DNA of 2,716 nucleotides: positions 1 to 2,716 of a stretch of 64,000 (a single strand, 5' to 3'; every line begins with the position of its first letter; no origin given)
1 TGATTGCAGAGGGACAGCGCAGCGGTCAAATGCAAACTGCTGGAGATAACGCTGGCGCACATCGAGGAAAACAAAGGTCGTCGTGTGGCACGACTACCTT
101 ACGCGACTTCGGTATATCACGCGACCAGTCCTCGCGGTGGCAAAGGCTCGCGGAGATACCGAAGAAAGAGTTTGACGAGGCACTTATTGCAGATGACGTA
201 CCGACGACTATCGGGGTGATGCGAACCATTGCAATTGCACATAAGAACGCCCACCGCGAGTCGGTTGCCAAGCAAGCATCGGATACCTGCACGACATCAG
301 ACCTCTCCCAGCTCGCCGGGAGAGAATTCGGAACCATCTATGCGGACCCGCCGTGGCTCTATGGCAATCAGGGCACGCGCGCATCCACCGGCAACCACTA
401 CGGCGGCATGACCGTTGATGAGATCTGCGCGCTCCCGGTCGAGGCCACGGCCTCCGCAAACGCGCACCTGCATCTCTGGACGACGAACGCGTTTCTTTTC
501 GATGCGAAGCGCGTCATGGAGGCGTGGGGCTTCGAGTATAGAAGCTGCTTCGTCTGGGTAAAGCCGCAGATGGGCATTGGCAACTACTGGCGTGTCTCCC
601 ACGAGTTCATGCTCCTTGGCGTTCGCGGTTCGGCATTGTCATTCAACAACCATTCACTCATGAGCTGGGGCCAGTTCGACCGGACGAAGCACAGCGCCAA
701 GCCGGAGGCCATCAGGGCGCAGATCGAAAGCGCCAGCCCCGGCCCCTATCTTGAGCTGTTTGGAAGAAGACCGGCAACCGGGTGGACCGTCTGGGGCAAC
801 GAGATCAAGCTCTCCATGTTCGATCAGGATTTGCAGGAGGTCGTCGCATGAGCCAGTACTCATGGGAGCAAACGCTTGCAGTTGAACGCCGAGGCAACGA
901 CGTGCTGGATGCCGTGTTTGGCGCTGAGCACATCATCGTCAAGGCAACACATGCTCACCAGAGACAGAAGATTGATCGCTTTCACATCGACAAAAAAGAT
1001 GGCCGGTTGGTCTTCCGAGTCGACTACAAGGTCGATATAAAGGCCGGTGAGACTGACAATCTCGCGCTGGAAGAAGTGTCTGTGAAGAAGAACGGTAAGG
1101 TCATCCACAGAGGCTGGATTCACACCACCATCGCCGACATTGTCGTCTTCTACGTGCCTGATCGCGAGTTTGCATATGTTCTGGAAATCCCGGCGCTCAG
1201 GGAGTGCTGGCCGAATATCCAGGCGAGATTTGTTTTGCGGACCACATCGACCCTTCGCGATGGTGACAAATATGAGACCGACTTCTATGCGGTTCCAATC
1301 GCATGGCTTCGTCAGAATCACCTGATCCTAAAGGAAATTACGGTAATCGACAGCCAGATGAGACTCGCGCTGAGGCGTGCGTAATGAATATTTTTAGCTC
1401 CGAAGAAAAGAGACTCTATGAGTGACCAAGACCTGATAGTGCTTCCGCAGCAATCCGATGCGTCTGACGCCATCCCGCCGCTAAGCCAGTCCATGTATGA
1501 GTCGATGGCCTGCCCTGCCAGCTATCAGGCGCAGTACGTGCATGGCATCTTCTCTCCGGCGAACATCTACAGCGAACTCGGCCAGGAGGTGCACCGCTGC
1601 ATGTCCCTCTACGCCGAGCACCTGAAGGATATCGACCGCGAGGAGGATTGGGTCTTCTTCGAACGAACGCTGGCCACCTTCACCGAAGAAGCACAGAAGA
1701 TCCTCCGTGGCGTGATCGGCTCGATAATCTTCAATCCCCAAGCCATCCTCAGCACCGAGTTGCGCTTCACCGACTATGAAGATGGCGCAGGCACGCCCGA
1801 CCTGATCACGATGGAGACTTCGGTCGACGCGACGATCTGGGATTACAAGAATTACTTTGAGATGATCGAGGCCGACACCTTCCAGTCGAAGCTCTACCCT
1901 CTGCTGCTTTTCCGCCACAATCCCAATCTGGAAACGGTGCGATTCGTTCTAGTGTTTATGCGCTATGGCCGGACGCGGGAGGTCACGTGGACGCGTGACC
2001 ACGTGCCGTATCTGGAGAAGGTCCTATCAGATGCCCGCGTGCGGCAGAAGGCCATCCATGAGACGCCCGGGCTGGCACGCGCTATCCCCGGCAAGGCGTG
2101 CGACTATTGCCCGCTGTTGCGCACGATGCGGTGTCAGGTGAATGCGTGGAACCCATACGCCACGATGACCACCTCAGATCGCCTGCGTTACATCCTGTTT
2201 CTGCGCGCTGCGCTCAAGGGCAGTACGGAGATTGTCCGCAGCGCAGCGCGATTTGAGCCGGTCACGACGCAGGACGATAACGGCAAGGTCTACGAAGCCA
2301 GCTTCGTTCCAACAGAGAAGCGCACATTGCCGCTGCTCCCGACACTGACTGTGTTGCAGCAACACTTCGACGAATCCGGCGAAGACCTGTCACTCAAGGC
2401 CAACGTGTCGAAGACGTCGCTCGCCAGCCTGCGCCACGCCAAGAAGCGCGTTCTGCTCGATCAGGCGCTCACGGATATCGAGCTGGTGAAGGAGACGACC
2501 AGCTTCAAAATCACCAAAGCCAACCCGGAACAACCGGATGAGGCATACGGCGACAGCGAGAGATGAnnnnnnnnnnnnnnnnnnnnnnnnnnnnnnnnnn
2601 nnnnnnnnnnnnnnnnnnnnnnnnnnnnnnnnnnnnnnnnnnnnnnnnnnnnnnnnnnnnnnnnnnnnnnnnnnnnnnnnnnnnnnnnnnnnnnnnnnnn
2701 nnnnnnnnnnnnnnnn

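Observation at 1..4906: Methyltransferase, small ORF, PD-(D/E)xK nuclease, zinc-hook SMC-like ATPase and HNH nuclease block at the head of the early arm (Septu/Lamassu-like or phage SbcCD-like)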

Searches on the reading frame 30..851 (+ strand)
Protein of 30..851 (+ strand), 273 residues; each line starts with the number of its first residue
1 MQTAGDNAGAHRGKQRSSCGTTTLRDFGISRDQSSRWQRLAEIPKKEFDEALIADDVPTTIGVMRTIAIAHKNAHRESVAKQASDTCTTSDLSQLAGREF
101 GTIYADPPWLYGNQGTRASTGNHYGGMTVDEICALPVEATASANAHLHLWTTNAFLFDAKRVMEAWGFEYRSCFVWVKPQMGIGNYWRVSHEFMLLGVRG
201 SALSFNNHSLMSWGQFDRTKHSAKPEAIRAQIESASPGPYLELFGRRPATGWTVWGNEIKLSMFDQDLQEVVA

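Call 3: search_protein_families(library=pfam, proteins=[window:30-851:+], max_evalue=0.1)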
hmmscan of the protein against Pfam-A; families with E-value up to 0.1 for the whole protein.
window:30-851:+ (273 aa): 1 family
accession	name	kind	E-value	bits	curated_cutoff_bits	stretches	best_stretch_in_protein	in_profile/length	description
PF05063.20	MT-A70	-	9.7e-17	61.9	23.9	1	100-258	1-172/172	MT-A70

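Call 4: search_protein_families(library=padloc, proteins=[window:30-851:+], max_evalue=0.1)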
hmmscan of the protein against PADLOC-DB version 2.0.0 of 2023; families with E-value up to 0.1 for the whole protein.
window:30-851:+ (273 aa): 4 families
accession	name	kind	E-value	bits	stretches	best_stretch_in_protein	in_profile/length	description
PDLC03262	MTase_II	-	8.9e-48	160.7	1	94-265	4-189/204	Type II methyltransferase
PDLC03221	MTase_II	-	1.3e-35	121.1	1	99-260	20-193/272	Type II methyltransferase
PDLC03379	MTase_II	-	7.3e-06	24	1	161-226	118-182/267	Type II methyltransferase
PDLC03723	oMTase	-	0.0023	15.3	1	125-176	28-79/414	orphan methyltransferase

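Call 5: search_protein_families(library=phrogs, proteins=[window:30-851:+], max_evalue=0.01)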
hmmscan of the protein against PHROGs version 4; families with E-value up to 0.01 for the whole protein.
window:30-851:+ (273 aa): 5 families
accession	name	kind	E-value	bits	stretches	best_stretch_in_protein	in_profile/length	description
phrog_359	-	other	6.5e-55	187.9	1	62-260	83-295/329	DNA methyltransferase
phrog_21315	-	unknown function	1.4e-40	140.6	1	71-258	212-406/415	-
phrog_10837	-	unknown function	1.2e-19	71.6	1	149-266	1-129/139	-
phrog_15877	-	other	4.1e-13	50.8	1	99-205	4-122/152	DNA methyltransferase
phrog_498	-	other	0.0014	18.3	1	137-214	264-325/633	DNA methyltransferase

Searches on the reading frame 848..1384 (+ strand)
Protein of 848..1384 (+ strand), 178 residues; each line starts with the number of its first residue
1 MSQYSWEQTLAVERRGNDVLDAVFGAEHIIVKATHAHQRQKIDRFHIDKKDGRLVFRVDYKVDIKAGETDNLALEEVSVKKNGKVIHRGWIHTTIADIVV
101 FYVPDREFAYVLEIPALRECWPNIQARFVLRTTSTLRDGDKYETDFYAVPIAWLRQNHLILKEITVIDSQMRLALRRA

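Call 3: search_protein_families(library=pfam, proteins=[window:848-1384:+], max_evalue=0.1)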
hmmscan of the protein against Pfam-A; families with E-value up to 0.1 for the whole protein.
window:848-1384:+ (178 aa): 0 families

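Call 4: search_protein_families(library=padloc, proteins=[window:848-1384:+], max_evalue=0.1)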
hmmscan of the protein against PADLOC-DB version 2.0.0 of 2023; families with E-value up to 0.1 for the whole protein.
window:848-1384:+ (178 aa): 0 families

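Call 5: search_protein_families(library=phrogs, proteins=[window:848-1384:+], max_evalue=0.01)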
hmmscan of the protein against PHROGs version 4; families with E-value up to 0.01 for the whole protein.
window:848-1384:+ (178 aa): 0 families

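Call 57: search_protein_families(library=ncbifam, proteins=[window:848-1384:+], max_evalue=0.1)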
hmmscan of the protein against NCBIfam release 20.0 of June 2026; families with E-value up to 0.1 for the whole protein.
window:848-1384:+ (178 aa): 0 families

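Call 88: find_homologous_proteins(query=window:848-1384:+, max_evalue=0.01)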
Query window:848-1384:+ (178 aa): 18 proteins with E <= 0.01 among 114 candidates.
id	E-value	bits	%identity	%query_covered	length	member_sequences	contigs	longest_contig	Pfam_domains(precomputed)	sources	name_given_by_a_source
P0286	2.0e-114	397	100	100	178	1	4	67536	-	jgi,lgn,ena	-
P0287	2.1e-64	234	60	99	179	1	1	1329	-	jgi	jgi:hypothetical protein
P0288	2.9e-64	234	62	97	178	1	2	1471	-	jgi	jgi:hypothetical protein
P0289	2.1e-56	208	57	97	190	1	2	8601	-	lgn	-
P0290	8.4e-54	200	52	100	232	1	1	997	-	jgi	jgi:hypothetical protein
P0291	1.7e-52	196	53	99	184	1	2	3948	-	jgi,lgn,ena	jgi:hypothetical protein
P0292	2.1e-52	195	56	92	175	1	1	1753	-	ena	-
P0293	4.0e-51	191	53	99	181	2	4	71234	-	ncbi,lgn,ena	-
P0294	8.5e-48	180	49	98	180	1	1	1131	-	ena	-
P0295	1.5e-46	176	52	97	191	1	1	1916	-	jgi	-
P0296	6.9e-46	174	51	99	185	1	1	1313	-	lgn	-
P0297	7.6e-46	174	53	99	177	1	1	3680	-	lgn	-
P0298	3.1e-44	169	49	98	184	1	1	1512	-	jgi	jgi:hypothetical protein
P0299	2.9e-43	165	46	98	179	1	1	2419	-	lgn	-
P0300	4.7e-43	165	51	95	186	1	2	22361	-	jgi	jgi:hypothetical protein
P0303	4.3e-40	155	51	89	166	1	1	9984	-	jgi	jgi:hypothetical protein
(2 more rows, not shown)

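Call 89: find_encoding_contigs(protein=P0293, flank=4000, max_places=2)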
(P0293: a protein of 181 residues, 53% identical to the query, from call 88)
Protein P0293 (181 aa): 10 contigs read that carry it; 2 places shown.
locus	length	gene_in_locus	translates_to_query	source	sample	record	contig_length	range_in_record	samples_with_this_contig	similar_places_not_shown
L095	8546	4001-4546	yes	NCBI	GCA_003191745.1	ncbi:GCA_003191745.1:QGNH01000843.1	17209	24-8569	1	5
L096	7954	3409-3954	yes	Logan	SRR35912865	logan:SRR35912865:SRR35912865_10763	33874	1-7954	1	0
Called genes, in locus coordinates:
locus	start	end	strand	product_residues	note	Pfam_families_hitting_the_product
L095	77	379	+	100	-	-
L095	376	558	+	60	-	-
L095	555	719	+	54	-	-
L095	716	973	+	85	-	-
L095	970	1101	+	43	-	-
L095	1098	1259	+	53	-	-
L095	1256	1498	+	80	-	-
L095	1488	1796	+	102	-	-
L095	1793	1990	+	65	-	-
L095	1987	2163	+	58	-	-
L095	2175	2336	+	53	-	-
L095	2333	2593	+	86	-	-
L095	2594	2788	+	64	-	-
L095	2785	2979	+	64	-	-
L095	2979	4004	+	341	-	PF05063:MT-A70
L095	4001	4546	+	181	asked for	-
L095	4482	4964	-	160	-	-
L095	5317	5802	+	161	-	-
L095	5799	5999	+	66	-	-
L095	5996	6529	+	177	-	PF01844:HNH, PF14279:HNH_5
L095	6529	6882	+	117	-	PF26890:Phage_HP1_YO09 (weak)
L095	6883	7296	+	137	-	-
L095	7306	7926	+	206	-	-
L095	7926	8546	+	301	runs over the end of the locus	PF00145:DNA_methylase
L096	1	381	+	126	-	?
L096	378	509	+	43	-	-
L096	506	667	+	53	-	-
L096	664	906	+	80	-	-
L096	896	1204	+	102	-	-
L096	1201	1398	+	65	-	-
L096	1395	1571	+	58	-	-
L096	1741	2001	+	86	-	-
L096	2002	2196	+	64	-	-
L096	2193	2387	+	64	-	-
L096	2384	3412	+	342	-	PF05063:MT-A70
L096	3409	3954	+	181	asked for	-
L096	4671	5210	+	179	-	-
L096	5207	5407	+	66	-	-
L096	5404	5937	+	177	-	PF01844:HNH, PF14279:HNH_5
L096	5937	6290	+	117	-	PF26890:Phage_HP1_YO09 (weak)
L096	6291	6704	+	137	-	-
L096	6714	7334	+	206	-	-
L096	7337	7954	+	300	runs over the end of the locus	PF00145:DNA_methylase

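Call 90: find_encoding_contigs(protein=P0300, flank=4000, max_places=1)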
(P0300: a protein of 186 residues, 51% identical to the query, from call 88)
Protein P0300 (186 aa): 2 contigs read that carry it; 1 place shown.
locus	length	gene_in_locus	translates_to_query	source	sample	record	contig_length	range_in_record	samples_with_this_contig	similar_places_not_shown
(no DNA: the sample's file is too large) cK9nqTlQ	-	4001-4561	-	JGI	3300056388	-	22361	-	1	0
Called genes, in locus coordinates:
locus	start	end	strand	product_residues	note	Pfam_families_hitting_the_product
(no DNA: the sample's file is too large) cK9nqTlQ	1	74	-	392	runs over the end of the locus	-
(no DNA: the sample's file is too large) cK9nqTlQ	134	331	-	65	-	PF12728:HTH_17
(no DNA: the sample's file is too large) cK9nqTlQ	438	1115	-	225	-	-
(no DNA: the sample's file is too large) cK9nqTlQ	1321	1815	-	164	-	-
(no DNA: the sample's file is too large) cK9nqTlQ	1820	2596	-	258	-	-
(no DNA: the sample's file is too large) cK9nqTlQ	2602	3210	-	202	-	PF13328:HD_4, PF01966:HD (weak)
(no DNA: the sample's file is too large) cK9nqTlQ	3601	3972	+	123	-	-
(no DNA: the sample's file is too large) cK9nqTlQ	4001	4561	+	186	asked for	-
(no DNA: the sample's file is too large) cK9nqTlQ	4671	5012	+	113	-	-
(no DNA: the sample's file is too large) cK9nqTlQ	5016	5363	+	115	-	-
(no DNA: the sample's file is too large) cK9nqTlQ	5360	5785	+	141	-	-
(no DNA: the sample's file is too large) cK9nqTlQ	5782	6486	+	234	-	PF00239:Resolvase, PF07508:Recombinase (faint)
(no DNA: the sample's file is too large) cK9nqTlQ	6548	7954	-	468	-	PF04326:SLFN_AlbA_2 (weak)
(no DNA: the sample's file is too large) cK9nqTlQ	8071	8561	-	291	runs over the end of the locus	-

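Call 91: find_encoding_contigs(protein=P0303, flank=4000, max_places=1)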
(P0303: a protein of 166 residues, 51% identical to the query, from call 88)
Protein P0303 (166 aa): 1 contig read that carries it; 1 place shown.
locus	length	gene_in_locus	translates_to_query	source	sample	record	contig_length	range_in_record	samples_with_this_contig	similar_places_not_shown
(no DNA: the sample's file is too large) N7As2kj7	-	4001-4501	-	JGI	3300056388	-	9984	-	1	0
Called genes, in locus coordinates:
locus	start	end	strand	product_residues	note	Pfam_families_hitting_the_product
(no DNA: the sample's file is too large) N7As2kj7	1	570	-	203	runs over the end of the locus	-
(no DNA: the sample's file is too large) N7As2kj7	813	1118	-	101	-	-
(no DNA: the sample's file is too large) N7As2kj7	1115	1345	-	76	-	-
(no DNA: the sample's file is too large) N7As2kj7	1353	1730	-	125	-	-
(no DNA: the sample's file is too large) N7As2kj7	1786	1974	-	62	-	-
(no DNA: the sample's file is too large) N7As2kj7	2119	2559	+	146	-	-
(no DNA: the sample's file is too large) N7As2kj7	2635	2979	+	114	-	-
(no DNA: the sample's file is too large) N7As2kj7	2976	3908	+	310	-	PF00589:Phage_integrase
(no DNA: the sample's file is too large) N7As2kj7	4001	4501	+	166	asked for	-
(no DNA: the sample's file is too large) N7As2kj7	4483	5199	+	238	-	PF00239:Resolvase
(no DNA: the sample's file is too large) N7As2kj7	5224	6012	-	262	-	-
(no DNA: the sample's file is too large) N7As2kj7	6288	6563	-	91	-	-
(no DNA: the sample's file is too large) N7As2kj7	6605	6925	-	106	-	PF01666:DX (faint)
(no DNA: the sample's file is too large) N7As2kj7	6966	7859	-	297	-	-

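Call 93: search_solved_structures(query=A9, max_evalue=10)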
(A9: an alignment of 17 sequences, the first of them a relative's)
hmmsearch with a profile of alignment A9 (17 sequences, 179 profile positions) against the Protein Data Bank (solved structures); distinct sequences matched with E-value up to 10: 0.

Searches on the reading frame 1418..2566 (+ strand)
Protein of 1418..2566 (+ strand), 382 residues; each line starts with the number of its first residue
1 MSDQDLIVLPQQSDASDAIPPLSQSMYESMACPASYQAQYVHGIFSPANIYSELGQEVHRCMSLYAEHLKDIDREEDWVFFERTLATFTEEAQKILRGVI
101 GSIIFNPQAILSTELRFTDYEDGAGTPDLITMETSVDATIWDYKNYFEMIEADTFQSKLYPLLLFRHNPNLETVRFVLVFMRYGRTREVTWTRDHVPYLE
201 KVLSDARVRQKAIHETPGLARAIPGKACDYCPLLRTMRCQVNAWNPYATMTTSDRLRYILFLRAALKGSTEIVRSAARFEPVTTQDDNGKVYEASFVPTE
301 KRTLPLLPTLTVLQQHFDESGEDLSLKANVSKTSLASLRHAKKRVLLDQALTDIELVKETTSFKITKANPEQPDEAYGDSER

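Call 3: search_protein_families(library=pfam, proteins=[window:1418-2566:+], max_evalue=0.1)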
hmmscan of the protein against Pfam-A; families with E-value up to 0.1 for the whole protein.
window:1418-2566:+ (382 aa): 1 family
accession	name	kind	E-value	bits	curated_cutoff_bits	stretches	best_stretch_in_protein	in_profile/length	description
PF12705.13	PDDEXK_1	-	1.9e-11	44.9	22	1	22-233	2-242/247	PD-(D/E)XK nuclease superfamily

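Call 4: search_protein_families(library=padloc, proteins=[window:1418-2566:+], max_evalue=0.1)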
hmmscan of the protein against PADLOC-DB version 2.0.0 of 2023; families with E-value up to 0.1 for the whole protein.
window:1418-2566:+ (382 aa): 6 families
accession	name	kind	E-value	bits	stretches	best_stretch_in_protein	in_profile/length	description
PDLC00943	Cas4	-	2.1e-05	22.6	1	122-233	67-174/180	CRISPR-associated protein Cas4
PDLC01250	Cas4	-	2.3e-05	22.7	1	32-233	12-163/168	"CAS-I,CAS-II,CAS-III,CAS-IV,CAS-V,CAS-VI; acquisition_associated"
PDLC00944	Cas4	-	5.3e-05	21.5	1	114-233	59-172/177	Cas4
PDLC01611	Cas4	-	0.00031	19.1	1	126-232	54-151/158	"CAS-I,CAS-II,CAS-III,CAS-IV,CAS-V,CAS-VI; acquisition_associated"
PDLC01447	Cas4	-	0.017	13.6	1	27-233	13-153/161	"CAS-I,CAS-II,CAS-III,CAS-IV,CAS-V,CAS-VI; acquisition_associated"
PDLC02085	Cas4a2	-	0.034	12.5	1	125-231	65-158/166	-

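Call 5: search_protein_families(library=phrogs, proteins=[window:1418-2566:+], max_evalue=0.01)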
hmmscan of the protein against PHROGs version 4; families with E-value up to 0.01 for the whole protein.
window:1418-2566:+ (382 aa): 1 family
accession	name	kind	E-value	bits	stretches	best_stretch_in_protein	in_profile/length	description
phrog_69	-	DNA, RNA and nucleotide metabolism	8.3e-14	52.4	1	30-243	99-327/501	exonuclease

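Call 29: search_solved_structures(query=A3, max_evalue=1)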
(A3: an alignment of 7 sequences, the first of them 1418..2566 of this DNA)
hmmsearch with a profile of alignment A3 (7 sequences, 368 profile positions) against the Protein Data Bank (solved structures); distinct sequences matched with E-value up to 1: 2.
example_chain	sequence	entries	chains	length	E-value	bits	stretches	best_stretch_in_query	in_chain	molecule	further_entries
6h9l_A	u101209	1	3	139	0.75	11.8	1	283-363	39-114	Uncharacterized protein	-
9k3w_A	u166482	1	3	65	0.8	11.7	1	300-339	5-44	Transcriptional regulator, PbsX family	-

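Call 57: search_protein_families(library=ncbifam, proteins=[window:1418-2566:+], max_evalue=0.1)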
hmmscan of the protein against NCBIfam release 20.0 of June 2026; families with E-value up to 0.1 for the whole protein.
window:1418-2566:+ (382 aa): 1 family
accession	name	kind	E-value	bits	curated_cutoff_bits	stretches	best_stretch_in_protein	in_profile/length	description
TIGR00372.1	cas4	equivalog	7.9e-05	22.6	65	1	122-233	67-174/180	CRISPR-associated protein Cas4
